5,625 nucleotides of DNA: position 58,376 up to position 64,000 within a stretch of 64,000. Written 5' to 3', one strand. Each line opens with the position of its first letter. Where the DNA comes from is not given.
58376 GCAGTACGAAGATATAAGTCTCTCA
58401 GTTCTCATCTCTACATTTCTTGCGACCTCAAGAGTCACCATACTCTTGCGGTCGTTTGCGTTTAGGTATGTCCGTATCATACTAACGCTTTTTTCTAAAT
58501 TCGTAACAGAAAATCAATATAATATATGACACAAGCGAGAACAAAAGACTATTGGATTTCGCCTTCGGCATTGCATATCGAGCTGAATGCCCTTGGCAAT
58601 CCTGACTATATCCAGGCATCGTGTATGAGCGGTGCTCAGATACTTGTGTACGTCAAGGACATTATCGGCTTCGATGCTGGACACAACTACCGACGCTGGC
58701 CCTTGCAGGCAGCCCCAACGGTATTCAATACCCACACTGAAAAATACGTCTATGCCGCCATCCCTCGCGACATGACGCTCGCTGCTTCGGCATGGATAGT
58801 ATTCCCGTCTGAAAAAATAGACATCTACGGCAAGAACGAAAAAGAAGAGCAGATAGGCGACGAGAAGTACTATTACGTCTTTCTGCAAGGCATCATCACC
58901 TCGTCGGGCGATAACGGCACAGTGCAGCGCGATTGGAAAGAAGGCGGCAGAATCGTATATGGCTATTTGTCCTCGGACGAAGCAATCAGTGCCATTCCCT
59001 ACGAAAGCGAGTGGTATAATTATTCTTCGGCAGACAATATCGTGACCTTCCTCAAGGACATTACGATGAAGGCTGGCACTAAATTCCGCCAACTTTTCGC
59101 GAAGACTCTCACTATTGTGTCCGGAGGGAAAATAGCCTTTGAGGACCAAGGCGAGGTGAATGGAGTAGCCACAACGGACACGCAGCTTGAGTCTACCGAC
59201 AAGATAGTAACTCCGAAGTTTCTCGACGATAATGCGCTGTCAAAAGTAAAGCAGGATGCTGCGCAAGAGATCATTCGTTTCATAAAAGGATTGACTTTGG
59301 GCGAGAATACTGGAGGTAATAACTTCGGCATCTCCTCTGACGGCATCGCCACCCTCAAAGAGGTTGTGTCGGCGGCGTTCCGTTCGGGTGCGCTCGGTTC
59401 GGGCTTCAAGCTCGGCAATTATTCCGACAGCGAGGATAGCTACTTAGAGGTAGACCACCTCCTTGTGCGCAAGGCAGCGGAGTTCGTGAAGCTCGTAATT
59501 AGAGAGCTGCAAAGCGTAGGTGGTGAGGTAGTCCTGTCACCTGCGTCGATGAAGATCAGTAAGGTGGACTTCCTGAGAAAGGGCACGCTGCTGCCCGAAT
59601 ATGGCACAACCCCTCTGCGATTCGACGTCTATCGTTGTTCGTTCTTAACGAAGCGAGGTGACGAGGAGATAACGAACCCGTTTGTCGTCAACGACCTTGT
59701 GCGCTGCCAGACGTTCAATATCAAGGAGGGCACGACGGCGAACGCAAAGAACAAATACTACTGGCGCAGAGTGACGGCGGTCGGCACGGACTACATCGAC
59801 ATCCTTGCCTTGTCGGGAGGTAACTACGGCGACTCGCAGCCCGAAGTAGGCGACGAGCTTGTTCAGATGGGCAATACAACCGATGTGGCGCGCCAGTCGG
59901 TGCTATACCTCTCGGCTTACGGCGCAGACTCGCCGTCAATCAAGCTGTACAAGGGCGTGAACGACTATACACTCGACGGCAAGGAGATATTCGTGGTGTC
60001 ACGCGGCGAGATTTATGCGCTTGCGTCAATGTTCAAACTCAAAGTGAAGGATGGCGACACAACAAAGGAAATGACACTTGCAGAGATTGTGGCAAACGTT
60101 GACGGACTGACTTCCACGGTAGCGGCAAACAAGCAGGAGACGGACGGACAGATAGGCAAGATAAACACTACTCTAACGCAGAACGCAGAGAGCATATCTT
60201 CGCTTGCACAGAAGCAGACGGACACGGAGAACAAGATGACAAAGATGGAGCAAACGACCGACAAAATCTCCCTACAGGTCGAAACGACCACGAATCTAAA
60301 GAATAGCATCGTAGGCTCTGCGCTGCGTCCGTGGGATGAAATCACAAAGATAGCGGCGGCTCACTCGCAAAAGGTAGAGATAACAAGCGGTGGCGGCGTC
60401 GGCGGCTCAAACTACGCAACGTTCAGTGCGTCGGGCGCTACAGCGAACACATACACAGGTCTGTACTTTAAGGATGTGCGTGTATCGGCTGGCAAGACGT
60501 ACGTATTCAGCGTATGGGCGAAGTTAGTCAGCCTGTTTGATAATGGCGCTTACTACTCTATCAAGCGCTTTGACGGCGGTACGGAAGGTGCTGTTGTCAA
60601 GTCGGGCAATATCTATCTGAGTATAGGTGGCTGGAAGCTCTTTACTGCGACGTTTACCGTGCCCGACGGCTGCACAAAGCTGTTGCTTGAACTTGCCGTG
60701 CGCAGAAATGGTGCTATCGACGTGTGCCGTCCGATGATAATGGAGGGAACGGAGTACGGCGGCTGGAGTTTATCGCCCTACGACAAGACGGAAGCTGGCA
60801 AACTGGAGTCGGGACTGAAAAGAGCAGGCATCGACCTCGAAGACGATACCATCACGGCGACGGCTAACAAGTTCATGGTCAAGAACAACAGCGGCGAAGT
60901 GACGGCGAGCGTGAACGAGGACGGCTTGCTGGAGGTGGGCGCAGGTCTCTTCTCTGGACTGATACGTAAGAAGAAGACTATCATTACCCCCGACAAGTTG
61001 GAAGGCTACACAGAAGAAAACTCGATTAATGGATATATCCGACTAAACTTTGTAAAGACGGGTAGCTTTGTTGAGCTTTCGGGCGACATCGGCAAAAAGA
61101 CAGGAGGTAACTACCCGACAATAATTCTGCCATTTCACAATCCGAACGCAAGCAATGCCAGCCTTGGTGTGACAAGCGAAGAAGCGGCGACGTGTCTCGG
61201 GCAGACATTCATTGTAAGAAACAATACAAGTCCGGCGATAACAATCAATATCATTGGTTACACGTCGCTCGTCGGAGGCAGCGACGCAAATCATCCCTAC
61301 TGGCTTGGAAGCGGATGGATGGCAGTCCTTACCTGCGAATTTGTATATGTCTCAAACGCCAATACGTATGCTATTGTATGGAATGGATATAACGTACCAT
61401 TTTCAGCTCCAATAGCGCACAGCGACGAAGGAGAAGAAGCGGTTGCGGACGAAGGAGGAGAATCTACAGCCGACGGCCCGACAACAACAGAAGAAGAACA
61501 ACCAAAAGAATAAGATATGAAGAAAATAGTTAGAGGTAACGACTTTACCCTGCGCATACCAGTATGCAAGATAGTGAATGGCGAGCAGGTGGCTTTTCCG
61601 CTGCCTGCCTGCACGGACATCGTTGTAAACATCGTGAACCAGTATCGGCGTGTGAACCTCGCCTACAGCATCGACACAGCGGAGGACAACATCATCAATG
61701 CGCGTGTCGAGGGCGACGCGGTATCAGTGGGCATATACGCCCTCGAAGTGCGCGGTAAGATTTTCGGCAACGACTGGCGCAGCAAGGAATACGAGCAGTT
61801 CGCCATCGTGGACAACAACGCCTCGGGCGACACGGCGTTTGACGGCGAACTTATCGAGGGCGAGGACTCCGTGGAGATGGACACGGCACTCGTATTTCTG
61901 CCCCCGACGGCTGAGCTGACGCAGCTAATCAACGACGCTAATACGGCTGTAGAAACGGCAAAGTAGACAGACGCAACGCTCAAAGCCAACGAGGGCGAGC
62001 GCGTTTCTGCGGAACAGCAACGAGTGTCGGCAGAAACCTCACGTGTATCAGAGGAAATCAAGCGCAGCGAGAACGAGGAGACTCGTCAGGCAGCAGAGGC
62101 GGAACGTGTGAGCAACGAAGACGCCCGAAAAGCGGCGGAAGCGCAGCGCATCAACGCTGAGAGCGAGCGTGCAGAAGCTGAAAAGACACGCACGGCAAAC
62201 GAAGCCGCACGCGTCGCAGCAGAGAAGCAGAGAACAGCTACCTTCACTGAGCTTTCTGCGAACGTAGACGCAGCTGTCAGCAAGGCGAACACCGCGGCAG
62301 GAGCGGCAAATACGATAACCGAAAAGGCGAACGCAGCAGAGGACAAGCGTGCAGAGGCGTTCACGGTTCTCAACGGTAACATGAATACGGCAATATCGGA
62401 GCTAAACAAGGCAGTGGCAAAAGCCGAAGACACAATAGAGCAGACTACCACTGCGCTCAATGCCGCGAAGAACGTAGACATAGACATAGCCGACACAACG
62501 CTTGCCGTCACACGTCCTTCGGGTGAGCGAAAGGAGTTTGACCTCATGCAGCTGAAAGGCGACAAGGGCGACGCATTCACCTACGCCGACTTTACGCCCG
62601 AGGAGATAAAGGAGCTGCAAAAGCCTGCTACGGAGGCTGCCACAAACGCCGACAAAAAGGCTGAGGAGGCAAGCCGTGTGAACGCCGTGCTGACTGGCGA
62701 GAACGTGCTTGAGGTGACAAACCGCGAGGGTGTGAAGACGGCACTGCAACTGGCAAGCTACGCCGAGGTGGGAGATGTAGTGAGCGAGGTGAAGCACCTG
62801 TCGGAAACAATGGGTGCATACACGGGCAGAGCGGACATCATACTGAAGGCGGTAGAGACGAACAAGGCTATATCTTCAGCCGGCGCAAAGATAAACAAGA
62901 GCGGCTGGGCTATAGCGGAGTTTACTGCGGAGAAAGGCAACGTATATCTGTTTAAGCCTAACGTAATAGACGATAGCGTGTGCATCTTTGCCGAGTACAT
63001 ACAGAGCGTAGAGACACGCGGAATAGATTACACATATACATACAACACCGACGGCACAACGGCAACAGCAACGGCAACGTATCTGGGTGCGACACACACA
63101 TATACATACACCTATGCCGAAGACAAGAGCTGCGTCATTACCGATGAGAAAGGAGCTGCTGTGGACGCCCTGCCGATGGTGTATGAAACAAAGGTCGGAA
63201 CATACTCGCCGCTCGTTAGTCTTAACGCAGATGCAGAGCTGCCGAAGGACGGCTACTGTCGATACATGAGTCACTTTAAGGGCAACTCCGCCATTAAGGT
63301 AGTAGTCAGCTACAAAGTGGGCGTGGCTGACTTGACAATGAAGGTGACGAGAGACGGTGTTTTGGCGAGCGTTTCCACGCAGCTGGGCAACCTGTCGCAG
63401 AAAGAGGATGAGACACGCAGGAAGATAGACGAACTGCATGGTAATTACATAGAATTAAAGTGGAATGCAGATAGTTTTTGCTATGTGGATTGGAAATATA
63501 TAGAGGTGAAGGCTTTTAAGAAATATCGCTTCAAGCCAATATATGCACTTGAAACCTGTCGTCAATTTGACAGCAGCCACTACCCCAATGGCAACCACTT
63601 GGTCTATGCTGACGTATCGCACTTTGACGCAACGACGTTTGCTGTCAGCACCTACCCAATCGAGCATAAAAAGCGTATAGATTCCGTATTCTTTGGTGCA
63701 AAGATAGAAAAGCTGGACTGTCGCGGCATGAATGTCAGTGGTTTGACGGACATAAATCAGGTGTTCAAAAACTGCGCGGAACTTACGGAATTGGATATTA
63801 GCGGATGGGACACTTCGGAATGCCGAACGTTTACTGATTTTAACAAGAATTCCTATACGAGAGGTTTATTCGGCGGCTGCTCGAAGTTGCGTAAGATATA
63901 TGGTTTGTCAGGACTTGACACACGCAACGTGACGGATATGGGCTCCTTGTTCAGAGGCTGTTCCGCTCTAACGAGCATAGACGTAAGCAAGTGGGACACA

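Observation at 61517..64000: Tail-fibre gene interrupted by a single in-frame TAG; 678 downstream codons are open with no nearby start codon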

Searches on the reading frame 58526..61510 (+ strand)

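Call 8: search_protein_families(library=pfam, proteins=[window:58526-61510:+], max_evalue=0.01)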
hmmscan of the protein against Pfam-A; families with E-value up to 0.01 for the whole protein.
window:58526-61510:+ (995 aa): 1 family
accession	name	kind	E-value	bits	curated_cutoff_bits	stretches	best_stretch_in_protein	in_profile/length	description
PF02018.23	CBM_4_9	-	3.9e-07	31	25.9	1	623-724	32-130/136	Carbohydrate binding domain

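Call 50: search_protein_families(library=phrogs, proteins=[window:58526-61510:+], max_evalue=0.001)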
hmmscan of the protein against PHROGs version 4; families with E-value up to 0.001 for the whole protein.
window:58526-61510:+ (995 aa): 5 families
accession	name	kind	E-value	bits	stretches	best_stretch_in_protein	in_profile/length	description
phrog_38044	-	unknown function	7.4e-80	269.7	2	274-516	895-1118/3576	-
phrog_17422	-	unknown function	6.6e-42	144.4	1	219-546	499-818/961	-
phrog_22546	-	unknown function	1.5e-16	60.3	1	233-541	517-768/1386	-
phrog_1775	-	head and packaging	4.4e-16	58.6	1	510-760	845-1115/1609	minor head protein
phrog_33450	-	tail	3.6e-15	55.2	2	405-571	722-881/2038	tail fiber protein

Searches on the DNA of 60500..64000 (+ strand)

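Call 7: search_dna_similar(query=window:60500-64000:+, collection=phages, mode=near, max_rows=25)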
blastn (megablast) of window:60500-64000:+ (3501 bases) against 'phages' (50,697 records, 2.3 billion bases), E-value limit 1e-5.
No match.
